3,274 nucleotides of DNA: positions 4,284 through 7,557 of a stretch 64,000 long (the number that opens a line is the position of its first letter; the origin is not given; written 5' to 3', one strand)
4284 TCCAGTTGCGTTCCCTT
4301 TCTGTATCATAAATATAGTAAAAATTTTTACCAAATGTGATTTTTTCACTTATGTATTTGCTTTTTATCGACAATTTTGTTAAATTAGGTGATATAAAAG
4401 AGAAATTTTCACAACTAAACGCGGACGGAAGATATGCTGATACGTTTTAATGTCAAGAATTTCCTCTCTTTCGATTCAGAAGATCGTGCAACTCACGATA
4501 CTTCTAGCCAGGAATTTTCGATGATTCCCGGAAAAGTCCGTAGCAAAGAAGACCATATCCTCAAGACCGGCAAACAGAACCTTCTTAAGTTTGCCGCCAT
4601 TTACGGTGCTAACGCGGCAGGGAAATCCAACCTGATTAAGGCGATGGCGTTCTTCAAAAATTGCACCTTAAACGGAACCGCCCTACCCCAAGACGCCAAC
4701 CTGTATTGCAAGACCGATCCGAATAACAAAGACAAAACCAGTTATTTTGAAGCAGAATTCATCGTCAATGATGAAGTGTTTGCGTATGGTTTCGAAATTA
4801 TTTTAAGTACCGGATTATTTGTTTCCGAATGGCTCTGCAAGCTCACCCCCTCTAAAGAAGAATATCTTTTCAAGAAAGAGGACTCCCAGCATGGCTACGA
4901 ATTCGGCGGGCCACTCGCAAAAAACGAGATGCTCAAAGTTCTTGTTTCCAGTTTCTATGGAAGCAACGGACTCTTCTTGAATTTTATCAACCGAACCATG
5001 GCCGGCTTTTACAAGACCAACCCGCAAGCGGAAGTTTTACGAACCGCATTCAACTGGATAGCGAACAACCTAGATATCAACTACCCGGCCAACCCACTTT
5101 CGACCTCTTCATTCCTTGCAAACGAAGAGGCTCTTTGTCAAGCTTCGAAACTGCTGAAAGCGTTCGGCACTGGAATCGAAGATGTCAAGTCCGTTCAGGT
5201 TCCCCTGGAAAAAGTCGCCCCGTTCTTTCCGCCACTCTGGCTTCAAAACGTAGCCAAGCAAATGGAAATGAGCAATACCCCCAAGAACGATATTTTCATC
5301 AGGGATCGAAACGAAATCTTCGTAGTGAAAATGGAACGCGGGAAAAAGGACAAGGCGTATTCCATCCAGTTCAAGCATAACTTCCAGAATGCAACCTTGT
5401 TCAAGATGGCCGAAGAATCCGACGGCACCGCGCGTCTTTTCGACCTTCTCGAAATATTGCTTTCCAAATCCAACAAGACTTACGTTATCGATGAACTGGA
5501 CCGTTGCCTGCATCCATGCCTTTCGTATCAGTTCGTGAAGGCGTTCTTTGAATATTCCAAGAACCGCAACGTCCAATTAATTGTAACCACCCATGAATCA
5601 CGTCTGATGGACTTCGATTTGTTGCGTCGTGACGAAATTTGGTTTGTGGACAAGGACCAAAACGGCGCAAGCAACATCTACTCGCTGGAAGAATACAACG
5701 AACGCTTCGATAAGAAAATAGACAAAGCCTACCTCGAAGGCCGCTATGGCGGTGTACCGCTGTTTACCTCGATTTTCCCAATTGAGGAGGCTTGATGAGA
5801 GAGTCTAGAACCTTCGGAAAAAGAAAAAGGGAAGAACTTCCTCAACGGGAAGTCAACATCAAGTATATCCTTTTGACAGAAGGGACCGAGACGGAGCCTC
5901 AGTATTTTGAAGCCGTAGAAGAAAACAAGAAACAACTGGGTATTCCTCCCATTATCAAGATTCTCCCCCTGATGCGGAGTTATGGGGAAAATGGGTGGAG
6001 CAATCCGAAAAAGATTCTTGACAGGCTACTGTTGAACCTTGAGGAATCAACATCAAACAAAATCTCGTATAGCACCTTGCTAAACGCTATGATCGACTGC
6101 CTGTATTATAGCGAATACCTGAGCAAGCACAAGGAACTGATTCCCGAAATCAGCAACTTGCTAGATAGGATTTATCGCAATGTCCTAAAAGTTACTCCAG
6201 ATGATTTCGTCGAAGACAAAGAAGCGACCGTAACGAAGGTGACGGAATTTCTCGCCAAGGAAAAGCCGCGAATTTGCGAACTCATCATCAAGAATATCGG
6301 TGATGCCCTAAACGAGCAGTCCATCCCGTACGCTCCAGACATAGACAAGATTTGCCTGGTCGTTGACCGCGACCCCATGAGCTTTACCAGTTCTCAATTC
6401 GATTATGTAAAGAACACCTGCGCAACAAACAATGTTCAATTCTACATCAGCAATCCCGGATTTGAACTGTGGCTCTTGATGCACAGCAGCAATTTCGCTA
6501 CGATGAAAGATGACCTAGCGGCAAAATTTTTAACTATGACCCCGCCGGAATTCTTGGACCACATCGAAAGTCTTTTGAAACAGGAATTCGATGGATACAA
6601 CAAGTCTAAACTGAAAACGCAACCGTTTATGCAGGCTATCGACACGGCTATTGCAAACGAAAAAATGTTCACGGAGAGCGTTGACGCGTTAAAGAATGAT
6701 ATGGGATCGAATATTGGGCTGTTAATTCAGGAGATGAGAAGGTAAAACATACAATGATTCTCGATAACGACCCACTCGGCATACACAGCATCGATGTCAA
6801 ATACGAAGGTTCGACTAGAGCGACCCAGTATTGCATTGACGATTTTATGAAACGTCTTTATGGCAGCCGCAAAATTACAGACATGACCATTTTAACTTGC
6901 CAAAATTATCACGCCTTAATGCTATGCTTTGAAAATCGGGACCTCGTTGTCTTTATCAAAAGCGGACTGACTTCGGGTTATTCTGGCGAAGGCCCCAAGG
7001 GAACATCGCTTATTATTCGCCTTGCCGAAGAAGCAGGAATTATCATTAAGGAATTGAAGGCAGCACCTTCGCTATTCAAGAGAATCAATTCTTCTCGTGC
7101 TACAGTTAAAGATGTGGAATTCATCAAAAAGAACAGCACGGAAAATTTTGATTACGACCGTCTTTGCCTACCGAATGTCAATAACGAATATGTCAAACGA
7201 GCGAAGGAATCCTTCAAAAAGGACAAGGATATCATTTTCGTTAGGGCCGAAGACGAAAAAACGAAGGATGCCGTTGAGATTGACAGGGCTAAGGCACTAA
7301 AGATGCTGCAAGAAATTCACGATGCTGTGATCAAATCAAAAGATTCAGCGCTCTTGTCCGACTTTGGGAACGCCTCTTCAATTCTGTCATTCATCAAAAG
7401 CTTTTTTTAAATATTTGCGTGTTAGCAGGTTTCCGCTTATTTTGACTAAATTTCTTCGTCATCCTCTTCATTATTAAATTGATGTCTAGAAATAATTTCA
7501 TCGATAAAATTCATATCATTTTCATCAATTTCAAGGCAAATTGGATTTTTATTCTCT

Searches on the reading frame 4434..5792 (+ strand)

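Call 5: search_protein_families(library=padloc, proteins=[window:4434-5792:+], max_evalue=0.01)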
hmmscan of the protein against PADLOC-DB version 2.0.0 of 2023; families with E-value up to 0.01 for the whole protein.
window:4434-5792:+ (453 aa): 76 families (the best 25 are shown)
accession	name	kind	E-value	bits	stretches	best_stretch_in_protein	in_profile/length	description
PDLC02335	AbiLi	-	6.5e-79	263.3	1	1-446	49-289/326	AbiLi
PDLC02980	AriA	-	1.3e-27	95.5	1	53-393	1-304/304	-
PDLC04176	HEC-01A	-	1.5e-20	71.9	2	298-440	227-367/371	-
PDLC04391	PDC-M07A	-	6.7e-19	66.2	2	291-422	247-381/412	-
PDLC04182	HEC-01A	-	5.9e-18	63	2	304-420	263-377/406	-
PDLC04392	PDC-M07A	-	2.6e-17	61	2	309-422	266-383/432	-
PDLC04178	HEC-01A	-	6.9e-17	59.6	2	299-423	233-361/399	-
PDLC04426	PDC-M12A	-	1.7e-16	58.6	2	299-438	233-367/369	-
PDLC04180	HEC-01A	-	1.1e-14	52.4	1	307-416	234-345/382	-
PDLC04393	PDC-M07A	-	1.8e-14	51.6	1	326-422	286-385/435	-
PDLC04179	HEC-01A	-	2e-13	48.2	2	307-413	321-424/459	-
PDLC04175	HEC-01A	-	1.5e-12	45.2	1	298-419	221-336/363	-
PDLC02914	ATPase-Toprim_I-B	-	7.2e-12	43.2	1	343-413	199-267/443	-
PDLC04177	HEC-01A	-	1.6e-11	41.9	2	329-418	278-365/393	-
PDLC04183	HEC-01A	-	3.6e-11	40.8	1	324-419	281-373/402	-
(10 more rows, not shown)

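Call 6: search_protein_families(library=pfam, proteins=[window:4434-5792:+], max_evalue=0.1)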
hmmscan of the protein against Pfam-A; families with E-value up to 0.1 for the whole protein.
window:4434-5792:+ (453 aa): 5 families
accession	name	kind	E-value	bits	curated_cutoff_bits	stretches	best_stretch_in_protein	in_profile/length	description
PF13304.12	AAA_21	-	1.4e-27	98.1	27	1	53-393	1-304/304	AAA domain, putative AbiEii toxin, Type IV TA system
PF13175.12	AAA_15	-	8.1e-13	49.2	32.1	2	345-388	327-370/374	AAA ATPase domain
PF02463.25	SMC_N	-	4.8e-06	26.6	40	1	52-73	25-46/220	RecF/RecN/SMC N terminal domain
PF13476.12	AAA_23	-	0.0036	18.4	27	0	54-74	22-42/201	AAA domain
PF01637.24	ATPase_2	-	0.092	13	33.2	0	269-377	36-141/225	ATPase domain predominantly from Archaea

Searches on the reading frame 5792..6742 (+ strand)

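Call 5: search_protein_families(library=padloc, proteins=[window:5792-6742:+], max_evalue=0.01)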
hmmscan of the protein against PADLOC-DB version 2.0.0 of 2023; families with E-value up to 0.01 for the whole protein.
window:5792-6742:+ (317 aa): 1 family
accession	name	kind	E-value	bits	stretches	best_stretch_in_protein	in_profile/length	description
PDLC02337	AbiLii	-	3.6e-16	58.2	1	11-315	22-85/170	AbiLii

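Call 6: search_protein_families(library=pfam, proteins=[window:5792-6742:+], max_evalue=0.1)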
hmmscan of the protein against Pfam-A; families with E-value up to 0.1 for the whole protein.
window:5792-6742:+ (317 aa): 2 families
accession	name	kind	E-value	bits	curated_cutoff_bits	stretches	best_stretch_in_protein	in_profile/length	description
PF13707.11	RloB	-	1.4e-26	94.4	31.5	1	25-315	1-195/195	RloB-like protein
PF00615.24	RGS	-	0.00099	19.9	23.9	0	204-286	17-92/117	Regulator of G protein signaling domain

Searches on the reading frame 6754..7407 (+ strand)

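Call 5: search_protein_families(library=padloc, proteins=[window:6754-7407:+], max_evalue=0.01)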
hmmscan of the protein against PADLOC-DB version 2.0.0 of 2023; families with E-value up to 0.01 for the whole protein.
window:6754-7407:+ (218 aa): 0 families

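Call 6: search_protein_families(library=pfam, proteins=[window:6754-7407:+], max_evalue=0.1)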
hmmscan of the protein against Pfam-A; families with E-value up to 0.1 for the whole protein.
window:6754-7407:+ (218 aa): 0 families

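Call 7: search_protein_families(library=ncbifam, proteins=[window:6754-7407:+], max_evalue=0.1)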
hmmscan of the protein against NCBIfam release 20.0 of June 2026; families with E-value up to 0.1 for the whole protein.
window:6754-7407:+ (218 aa): 1 family
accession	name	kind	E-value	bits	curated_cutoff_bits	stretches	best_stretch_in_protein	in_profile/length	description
TIGR04470.1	rSAM_mob_pairB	equivalog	0.013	14.8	410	1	6-76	15-82/285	radical SAM mobile pair protein B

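Call 8: search_protein_families(library=phrogs, proteins=[window:6754-7407:+], max_evalue=0.1)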
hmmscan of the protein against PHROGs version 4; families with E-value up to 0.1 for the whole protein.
window:6754-7407:+ (218 aa): 2 families
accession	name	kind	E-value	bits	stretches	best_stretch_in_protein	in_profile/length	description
phrog_19231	-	unknown function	0.00021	22.5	1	48-91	39-80/99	-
phrog_7162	-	moron, auxiliary metabolic gene and host takeover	0.021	15.1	1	127-213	9-90/309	glycosyltransferase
